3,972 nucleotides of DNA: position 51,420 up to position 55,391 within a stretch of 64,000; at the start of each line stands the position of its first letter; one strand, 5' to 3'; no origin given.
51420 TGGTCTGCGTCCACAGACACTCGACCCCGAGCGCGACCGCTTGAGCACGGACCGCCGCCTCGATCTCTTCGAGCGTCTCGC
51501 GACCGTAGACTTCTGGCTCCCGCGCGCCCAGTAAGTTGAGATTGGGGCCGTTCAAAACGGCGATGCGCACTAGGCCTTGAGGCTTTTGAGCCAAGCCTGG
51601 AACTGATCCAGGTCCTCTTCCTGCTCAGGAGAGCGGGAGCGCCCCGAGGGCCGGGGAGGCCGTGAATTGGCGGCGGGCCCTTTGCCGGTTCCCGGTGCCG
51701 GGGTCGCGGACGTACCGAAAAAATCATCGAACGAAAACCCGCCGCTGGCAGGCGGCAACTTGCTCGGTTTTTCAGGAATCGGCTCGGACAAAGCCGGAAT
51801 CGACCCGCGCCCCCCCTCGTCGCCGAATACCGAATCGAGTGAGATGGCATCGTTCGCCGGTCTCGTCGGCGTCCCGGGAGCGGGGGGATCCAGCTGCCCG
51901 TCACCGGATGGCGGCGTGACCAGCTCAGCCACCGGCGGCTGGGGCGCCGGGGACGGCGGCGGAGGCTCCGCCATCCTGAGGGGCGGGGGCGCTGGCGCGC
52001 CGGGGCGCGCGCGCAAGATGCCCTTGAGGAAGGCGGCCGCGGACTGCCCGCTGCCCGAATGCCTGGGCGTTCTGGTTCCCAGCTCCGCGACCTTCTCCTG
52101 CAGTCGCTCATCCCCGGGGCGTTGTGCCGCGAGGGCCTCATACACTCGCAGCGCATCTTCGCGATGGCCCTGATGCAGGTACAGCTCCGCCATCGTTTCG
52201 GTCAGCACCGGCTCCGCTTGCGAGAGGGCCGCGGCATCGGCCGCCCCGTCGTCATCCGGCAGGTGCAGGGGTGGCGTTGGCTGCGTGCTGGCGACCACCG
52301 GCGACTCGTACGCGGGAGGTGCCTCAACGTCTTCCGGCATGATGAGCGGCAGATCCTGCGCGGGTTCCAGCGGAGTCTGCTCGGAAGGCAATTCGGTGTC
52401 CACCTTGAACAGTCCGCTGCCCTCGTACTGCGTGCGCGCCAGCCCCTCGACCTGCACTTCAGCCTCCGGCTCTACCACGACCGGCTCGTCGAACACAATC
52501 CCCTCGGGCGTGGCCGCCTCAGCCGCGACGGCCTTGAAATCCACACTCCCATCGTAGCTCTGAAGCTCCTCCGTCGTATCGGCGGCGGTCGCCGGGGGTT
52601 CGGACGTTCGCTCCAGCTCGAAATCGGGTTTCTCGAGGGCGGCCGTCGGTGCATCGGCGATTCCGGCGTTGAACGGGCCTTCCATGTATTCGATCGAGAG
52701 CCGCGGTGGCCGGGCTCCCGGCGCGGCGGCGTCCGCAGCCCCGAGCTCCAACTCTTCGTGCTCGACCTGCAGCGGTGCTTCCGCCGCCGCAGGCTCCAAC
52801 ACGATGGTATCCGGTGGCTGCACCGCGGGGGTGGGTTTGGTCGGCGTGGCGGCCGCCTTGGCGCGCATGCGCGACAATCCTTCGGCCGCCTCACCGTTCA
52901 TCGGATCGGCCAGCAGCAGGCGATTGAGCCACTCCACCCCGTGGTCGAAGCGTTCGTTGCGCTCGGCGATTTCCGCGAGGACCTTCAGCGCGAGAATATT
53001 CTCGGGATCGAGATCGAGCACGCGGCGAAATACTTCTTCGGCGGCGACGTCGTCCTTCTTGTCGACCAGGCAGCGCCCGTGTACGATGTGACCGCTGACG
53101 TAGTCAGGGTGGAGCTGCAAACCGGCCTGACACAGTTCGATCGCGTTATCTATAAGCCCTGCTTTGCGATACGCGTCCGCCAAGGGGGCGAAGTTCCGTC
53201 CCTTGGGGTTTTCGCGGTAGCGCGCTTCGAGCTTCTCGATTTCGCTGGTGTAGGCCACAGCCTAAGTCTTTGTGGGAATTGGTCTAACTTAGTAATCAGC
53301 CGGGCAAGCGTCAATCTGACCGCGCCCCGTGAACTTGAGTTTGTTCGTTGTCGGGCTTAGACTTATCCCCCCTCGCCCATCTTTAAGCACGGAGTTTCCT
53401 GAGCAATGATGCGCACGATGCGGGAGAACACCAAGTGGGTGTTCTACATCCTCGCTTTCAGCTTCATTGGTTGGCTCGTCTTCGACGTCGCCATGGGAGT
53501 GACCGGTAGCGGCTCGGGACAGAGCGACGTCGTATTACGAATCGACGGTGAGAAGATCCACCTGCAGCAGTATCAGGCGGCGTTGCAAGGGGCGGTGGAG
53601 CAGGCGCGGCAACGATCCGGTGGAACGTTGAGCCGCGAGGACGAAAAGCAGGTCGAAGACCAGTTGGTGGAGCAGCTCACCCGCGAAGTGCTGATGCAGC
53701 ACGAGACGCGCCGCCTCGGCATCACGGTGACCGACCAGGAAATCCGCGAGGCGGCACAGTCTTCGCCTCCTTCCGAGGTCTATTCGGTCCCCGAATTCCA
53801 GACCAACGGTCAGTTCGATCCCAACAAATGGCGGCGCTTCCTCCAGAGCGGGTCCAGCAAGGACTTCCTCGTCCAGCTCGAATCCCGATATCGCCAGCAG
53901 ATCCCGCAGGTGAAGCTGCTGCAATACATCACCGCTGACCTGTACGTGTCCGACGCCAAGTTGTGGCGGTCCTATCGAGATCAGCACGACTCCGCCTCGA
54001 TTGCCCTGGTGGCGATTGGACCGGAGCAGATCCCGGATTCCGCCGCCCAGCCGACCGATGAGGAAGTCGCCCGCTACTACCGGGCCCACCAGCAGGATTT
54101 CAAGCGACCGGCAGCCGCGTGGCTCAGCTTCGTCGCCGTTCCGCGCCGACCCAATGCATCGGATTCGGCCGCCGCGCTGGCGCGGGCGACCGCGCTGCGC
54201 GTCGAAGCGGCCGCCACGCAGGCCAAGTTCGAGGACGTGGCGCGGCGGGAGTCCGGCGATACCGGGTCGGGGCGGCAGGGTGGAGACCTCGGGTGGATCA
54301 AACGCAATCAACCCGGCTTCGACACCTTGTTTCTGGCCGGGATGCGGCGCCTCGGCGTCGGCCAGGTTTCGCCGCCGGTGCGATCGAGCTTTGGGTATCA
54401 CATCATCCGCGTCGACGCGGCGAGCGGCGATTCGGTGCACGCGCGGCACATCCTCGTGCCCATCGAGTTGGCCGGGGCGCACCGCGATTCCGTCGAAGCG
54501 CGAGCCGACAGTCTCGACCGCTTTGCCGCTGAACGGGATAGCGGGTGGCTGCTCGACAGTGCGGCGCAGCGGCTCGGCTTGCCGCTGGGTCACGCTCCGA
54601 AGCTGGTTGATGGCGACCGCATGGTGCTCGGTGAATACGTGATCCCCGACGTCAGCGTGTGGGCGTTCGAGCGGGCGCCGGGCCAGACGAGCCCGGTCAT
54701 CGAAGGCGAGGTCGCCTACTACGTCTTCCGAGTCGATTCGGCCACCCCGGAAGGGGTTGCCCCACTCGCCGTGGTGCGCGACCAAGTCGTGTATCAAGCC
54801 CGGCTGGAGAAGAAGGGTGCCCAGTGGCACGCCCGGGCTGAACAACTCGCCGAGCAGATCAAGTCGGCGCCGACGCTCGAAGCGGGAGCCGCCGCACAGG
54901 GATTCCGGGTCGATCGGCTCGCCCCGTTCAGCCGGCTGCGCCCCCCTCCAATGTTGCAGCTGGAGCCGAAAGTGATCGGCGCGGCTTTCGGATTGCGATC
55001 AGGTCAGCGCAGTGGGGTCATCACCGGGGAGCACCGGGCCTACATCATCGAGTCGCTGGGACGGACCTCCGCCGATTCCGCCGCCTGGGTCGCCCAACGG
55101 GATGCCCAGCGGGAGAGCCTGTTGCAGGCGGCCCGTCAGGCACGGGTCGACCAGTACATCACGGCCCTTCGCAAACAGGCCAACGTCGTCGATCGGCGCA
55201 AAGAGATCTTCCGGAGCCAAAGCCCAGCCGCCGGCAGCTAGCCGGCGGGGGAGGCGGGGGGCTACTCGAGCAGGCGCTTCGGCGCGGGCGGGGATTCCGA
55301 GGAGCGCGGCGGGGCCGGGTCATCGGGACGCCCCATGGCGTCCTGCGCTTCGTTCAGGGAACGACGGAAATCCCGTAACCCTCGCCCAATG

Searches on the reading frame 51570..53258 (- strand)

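Call 80: search_protein_families(library=pfam, max_evalue=0.0001, proteins=[window:51570-53258:-])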
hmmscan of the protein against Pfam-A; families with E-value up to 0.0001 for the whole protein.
window:51570-53258:- (562 aa): 7 families
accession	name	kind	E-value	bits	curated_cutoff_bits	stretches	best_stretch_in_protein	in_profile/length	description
PF13428.12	TPR_14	-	1e-13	50.9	23.5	0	354-393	5-44/44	Tetratricopeptide repeat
PF14559.12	TPR_19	-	2.7e-12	47.3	25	1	71-125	8-62/68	Tetratricopeptide repeat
PF13432.12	TPR_16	-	1.1e-11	45.4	32.7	0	26-87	3-64/65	Tetratricopeptide repeat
PF07719.23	TPR_2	-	6.5e-11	41.9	27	0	356-382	7-33/34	Tetratricopeptide repeat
PF13176.12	TPR_7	-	3.2e-06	27.2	27.9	0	356-383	5-34/36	Tetratricopeptide repeat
PF13181.12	TPR_8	-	6.4e-06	26.4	25.7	0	61-87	8-34/34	Tetratricopeptide repeat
PF00515.34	TPR_1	-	7.8e-06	25.9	27.8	0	26-53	7-34/34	Tetratricopeptide repeat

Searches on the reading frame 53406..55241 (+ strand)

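Call 80: search_protein_families(library=pfam, max_evalue=0.0001, proteins=[window:53406-55241:+])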
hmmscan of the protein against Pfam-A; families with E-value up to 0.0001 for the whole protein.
window:53406-55241:+ (611 aa): 5 families
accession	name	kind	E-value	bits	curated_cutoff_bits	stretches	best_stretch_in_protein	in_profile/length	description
PF13145.12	Rotamase_2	-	1.8e-27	97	27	2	216-339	1-108/121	PPIC-type PPIASE domain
PF13623.11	SurA_N_2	-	3.2e-27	95.6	28.5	1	2-146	1-145/145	SurA-like N-terminal domain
PF13624.11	SurA_N_3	-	7.2e-27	94.6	27.2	1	1-151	1-143/162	SurA-like N-terminal domain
PF00639.27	Rotamase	-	2.1e-20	73.9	21.7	1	244-337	5-96/97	PPIC-type PPIASE domain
PF13616.12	Rotamase_3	-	3.2e-15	57.1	22.5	1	251-337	30-113/116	PPIC-type PPIASE domain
